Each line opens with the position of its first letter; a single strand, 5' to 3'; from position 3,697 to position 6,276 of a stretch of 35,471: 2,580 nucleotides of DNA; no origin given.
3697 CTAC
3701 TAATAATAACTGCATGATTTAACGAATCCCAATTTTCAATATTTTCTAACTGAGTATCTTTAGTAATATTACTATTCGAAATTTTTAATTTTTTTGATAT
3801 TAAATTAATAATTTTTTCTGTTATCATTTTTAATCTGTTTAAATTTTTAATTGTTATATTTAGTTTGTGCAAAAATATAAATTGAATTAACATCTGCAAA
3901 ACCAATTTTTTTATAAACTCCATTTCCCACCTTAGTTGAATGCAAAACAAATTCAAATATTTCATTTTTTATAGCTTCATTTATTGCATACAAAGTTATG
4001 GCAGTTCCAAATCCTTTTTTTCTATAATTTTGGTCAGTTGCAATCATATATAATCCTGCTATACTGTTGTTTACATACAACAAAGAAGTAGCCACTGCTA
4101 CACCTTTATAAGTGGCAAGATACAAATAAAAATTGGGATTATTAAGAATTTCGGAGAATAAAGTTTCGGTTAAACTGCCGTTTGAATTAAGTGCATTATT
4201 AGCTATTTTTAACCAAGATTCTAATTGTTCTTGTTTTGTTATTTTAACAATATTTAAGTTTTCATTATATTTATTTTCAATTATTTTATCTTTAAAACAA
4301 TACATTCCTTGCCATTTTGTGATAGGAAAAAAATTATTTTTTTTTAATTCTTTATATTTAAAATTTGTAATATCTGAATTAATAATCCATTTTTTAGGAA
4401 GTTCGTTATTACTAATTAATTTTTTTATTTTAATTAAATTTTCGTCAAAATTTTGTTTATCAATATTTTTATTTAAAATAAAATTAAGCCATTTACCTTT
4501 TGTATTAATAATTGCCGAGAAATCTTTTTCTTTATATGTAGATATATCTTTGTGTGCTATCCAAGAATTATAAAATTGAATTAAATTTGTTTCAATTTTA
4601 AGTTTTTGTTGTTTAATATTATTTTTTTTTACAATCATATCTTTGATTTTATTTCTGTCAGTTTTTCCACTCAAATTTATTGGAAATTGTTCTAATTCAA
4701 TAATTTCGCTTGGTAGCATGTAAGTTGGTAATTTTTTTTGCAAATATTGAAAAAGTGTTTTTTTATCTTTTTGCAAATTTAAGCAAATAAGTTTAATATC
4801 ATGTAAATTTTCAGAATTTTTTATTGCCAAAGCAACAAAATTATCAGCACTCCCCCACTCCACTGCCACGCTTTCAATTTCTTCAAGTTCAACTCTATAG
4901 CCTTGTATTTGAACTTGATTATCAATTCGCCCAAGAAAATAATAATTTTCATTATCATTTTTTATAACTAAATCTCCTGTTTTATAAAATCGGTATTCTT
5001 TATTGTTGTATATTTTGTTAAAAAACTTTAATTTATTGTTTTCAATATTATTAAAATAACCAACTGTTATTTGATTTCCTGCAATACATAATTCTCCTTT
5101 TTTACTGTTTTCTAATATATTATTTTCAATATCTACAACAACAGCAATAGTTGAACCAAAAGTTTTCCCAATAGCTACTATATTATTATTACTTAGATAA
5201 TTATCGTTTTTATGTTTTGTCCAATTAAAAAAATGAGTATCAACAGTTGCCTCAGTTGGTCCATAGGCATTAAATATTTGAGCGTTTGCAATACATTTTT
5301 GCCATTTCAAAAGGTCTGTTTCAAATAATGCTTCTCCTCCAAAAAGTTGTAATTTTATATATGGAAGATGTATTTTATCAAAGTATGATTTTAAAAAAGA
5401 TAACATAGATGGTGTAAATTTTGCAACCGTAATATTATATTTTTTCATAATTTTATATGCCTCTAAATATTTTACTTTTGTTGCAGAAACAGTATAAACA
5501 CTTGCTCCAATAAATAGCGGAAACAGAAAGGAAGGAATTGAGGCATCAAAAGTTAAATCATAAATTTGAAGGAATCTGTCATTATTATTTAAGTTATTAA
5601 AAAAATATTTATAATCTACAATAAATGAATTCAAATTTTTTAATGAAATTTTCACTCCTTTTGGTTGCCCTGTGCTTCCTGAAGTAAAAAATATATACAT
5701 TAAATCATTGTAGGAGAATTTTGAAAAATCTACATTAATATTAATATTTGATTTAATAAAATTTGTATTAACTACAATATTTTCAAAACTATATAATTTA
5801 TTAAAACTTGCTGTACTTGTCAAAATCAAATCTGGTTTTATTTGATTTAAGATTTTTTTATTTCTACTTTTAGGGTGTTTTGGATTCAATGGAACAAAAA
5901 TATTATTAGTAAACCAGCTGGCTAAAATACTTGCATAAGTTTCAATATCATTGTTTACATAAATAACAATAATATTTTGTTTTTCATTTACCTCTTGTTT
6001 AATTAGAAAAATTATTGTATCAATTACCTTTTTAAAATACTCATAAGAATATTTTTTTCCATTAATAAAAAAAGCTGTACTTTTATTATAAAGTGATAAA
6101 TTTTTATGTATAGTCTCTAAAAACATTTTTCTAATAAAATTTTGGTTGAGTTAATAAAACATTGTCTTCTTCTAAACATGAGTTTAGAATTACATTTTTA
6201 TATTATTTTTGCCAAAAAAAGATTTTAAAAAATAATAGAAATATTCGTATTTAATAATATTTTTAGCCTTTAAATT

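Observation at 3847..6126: Unusual fusion of an amino-acid adenylation domain to a GNAT-fold domain, with the carrier protein encoded separately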

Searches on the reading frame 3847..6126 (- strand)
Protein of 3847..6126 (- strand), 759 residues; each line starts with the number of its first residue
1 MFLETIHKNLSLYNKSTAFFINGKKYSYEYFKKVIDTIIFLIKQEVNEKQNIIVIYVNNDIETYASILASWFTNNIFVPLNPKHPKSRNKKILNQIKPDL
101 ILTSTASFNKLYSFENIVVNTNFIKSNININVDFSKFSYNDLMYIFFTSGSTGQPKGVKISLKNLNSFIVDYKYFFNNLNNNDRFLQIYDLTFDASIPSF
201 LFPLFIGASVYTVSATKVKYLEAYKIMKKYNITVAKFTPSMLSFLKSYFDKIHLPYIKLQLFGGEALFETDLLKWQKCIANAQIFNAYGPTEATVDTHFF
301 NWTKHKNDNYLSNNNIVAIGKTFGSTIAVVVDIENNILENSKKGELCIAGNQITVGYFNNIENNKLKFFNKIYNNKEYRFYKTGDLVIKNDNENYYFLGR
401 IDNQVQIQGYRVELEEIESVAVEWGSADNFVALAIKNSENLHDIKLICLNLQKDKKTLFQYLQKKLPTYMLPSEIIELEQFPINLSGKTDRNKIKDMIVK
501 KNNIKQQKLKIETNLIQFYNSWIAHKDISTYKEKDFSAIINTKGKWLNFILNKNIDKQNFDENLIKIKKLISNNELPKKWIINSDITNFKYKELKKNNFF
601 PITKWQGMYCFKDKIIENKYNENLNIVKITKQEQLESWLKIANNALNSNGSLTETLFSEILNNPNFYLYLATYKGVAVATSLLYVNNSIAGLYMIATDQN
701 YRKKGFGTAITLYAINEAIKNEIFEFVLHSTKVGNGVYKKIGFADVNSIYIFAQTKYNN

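Call 5: search_protein_families(library=pfam, proteins=[window:3847-6126:-], max_evalue=0.01)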
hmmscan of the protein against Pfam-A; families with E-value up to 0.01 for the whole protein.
window:3847-6126:- (759 aa): 6 families
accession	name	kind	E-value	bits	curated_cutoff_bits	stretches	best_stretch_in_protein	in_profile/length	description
PF00501.34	AMP-binding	-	4.9e-49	167.6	29.9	1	16-358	11-384/384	AMP-binding enzyme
PF13673.13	Acetyltransf_10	-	2.3e-07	31.3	23.6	1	657-749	22-113/128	Acetyltransferase (GNAT) domain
PF00583.31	Acetyltransf_1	-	2.7e-06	28.1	20.7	1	656-743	23-116/116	Acetyltransferase (GNAT) family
PF13508.13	Acetyltransf_7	-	2.2e-05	25.2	27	1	668-744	5-83/84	Acetyltransferase (GNAT) domain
PF13480.13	Acetyltransf_6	-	0.0033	18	22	1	653-728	59-134/143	Acetyltransferase (GNAT) domain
PF08445.16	FR47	-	0.0049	17.3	22.1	0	686-746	18-80/86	FR47-like protein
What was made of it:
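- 3850..4275 (-): C-terminal, canonical GNAT lobe (about aa 618-759). It contains the R702-K-K-G705-F-G707 CoA pyrophosphate loop (nt 4006-4023) and the invariant Tyr738. Pfam Acetyltransf_10/1/7 (call 5).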

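Call 6: search_protein_families(library=ncbifam, proteins=[window:3847-6126:-], max_evalue=0.01)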
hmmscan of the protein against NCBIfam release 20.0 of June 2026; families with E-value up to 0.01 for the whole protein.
window:3847-6126:- (759 aa): 95 families (the best 25 are shown)
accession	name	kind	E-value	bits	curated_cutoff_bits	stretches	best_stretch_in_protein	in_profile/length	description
TIGR01733.1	AA-adenyl-dom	subfamily_domain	1.3e-84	284.4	317.4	1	43-422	18-399/409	amino acid adenylation domain-containing protein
NF003417.0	PRK04813.1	subfamily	3e-71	240.5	476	1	3-497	6-502/505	D-alanine--poly(phosphoribitol) ligase subunit DltA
NF047350.1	aureusi_NRPS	equivalog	6.6e-67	225.6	2500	1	5-530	1439-1944/2373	aureusimine non-ribosomal peptide synthetase AusA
TIGR01734.1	D-ala-DACP-lig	equivalog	9.9e-67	225.6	559.85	1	3-498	3-502/504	D-alanine--poly(phosphoribitol) ligase subunit DltA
NF004282.0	PRK05691.1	subfamily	8.1e-58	194.7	4090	1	13-519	2201-2718/4334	non-ribosomal peptide synthase/polyketide synthase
NF038078.1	NRPS_MxcG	equivalog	1.7e-57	194.6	2300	1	41-530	497-994/1442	myxochelin non-ribosomal peptide synthetase MxcG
NF041803.1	NRPS_SolG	exception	2.2e-50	171.2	2200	1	14-494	575-1070/1163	solanimycin non-ribosomal peptide synthetase SolG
TIGR03098.1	ligase_PEP_1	hypoth_equivalog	3.3e-48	164.4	592.35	1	5-495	5-515/517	acyl-CoA ligase (AMP-forming), exosortase A system-associated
NF007605.2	PRK10252.1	equivalog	8.8e-41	139.4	2400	1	75-495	529-958/1292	enterobactin non-ribosomal peptide synthetase EntF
NF004837.0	PRK06187.1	subfamily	8.2e-40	136.5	476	1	132-503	162-527/531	long-chain-fatty-acid--CoA ligase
TIGR01923.1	menE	equivalog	3.4e-33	115.2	330.15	1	41-494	15-442/442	o-succinylbenzoate--CoA ligase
NF052269.1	Staph_lig_FadD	equivalog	7.3e-33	113.7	650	1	23-502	25-497/499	long-chain-fatty-acid--CoA ligase FadD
TIGR03443.1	alpha_am_amid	equivalog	1.5e-30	105.4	1030.1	2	146-421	421-720/1390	L-aminoadipate-semialdehyde dehydrogenase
NF006386.0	PRK08633.1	equivalog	2.4e-28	98.4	1221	1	133-500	775-1143/1147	acyl-[ACP]--phospholipid O-acyltransferase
NF005797.0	PRK07638.1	equivalog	1.2e-27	96.6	518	1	5-505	6-486/487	acyl-CoA synthetase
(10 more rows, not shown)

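Call 10: find_homologous_proteins(query=window:3847-6126:-, max_evalue=0.00001)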
Query window:3847-6126:- (759 aa): 3394 proteins with E <= 0.00001 among 8000 candidates; the best 120 are listed.
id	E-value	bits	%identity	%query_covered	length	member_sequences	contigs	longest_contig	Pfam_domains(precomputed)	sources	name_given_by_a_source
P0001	0.0e+0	1666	100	100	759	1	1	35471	PF13673.14,PF00501.35,PF00583.32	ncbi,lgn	-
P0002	1.3e-136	475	51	66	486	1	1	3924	PF00501.35,PF13193.13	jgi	-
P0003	3.6e-135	471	49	65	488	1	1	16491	PF00501.35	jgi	jgi:amino acid adenylation domain-containing protein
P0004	1.1e-133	466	48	66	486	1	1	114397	PF00501.35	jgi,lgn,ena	-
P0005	1.3e-133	465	46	66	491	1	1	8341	PF00501.35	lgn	-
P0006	1.5e-132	462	50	65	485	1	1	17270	PF00501.35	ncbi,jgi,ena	-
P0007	3.9e-132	461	52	64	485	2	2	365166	PF00501.35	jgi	jgi:amino acid adenylation domain-containing protein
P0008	5.3e-132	460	48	65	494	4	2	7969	PF00501.35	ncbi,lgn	-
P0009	9.4e-132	459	47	66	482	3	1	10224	PF00501.35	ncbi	-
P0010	1.8e-131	458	49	66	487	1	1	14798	PF00501.35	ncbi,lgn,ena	-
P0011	1.3e-130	456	49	66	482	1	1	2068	PF00501.35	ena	-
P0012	4.1e-130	454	48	66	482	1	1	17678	PF00501.35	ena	-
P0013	4.5e-130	454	48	65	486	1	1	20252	PF00501.35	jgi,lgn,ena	-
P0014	9.5e-130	453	48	65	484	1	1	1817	PF00501.35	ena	-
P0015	1.0e-129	453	50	66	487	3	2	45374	PF00501.35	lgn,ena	-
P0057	9.0e-114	400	43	66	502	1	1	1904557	PF00501.35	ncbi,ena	-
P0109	4.8e-106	374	31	99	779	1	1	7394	PF13673.14,PF13480.14,PF13508.14,PF00501.35,PF08445.17,PF13527.14,PF00583.32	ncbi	-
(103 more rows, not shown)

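Call 15: find_encoding_contigs(protein=P0109, flank=10000, max_places=2)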
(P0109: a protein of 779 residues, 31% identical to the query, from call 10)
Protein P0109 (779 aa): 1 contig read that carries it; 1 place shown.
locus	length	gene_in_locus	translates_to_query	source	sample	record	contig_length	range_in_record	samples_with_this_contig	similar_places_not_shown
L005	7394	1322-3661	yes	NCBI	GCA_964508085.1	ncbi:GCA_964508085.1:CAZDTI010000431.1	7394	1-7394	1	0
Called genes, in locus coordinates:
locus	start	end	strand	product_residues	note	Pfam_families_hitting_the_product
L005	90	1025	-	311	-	PF13480:Acetyltransf_6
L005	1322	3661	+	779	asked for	PF00501:AMP-binding, PF00583:Acetyltransf_1, PF13527:Acetyltransf_9, PF13480:Acetyltransf_6 (weak), PF13673:Acetyltransf_10 (weak), PF08445:FR47 (weak), PF13508:Acetyltransf_7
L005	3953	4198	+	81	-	-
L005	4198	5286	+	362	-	-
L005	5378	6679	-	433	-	PF02812:ELFV_dehydrog_N, PF00208:ELFV_dehydrog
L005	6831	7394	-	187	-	?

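Call 45: find_encoding_contigs(protein=P0001, flank=3000, max_places=4)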
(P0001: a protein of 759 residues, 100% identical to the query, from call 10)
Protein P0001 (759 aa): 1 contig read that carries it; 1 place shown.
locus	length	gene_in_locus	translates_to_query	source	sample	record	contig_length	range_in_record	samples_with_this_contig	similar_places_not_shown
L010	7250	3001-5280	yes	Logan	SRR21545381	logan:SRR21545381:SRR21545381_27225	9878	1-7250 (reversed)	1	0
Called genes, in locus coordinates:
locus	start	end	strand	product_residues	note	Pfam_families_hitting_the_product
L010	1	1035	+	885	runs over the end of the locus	PF08940:DUF1918 (faint), PF13573:SprB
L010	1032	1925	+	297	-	-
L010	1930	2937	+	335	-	PF01522:Polysacc_deac_1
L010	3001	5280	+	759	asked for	PF00501:AMP-binding, PF00583:Acetyltransf_1 (weak), PF13673:Acetyltransf_10 (weak)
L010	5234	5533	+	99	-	PF00550:PP-binding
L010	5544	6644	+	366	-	-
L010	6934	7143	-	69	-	-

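Call 46: find_encoding_contigs(protein=P0007, flank=8000, max_places=1)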
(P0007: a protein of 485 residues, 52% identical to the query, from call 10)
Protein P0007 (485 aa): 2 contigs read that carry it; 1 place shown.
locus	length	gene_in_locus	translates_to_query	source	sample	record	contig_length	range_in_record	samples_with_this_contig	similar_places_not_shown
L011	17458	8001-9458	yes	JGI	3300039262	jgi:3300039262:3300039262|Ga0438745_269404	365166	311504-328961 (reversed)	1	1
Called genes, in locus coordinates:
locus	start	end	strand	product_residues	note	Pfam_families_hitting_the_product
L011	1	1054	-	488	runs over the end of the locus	PF00474:SSF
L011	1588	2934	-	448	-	PF00144:Beta-lactamase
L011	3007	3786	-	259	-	PF01497:Peripla_BP_2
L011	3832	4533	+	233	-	PF20582:UPF0758_N, PF04002:RadC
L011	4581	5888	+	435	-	PF23019:DUF7033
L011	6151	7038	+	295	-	-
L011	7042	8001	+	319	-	PF01522:Polysacc_deac_1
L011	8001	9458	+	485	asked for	PF00501:AMP-binding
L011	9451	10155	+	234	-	PF13673:Acetyltransf_10 (weak), PF00583:Acetyltransf_1 (weak)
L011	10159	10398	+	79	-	PF00550:PP-binding (weak)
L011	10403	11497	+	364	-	-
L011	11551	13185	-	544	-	PF00171:Aldedh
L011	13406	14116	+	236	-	PF05742:TANGO2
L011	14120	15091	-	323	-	PF16125:DUF4837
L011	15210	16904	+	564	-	PF01368:DHH, PF02272:DHHA1, PF17768:RecJ_OB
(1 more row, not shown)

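Call 47: find_encoding_contigs(protein=P0057, flank=8000, max_places=1)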
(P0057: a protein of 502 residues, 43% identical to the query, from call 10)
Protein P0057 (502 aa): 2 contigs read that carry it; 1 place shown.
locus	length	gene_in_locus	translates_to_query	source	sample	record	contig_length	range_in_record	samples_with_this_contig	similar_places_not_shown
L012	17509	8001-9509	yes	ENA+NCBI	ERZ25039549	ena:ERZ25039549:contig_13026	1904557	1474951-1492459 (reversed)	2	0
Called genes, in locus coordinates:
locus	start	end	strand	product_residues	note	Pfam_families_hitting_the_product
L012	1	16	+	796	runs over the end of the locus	PF17389:Bac_rhamnosid6H, PF17390:Bac_rhamnosid_C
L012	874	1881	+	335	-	PF01156:IU_nuc_hydro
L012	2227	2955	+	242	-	-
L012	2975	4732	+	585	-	PF00488:MutS_V, PF20297:MSSS (weak), PF01713:Smr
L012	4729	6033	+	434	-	PF23019:DUF7033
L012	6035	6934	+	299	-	-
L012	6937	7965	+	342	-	PF01522:Polysacc_deac_1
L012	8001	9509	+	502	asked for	PF00501:AMP-binding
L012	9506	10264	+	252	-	PF00583:Acetyltransf_1 (weak), PF13508:Acetyltransf_7 (weak)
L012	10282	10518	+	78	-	-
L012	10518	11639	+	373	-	-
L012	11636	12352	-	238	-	PF00005:ABC_tran, PF13304:AAA_21 (weak)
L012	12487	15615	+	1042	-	PF00515:TPR_1 (faint), PF07719:TPR_2 (faint), PF13176:TPR_7 (faint), PF13181:TPR_8 (faint), PF13374:TPR_10 (faint), PF13432:TPR_16 (faint), PF12895:ANAPC3, PF13424:TPR_12 (weak), +6 more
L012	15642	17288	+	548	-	-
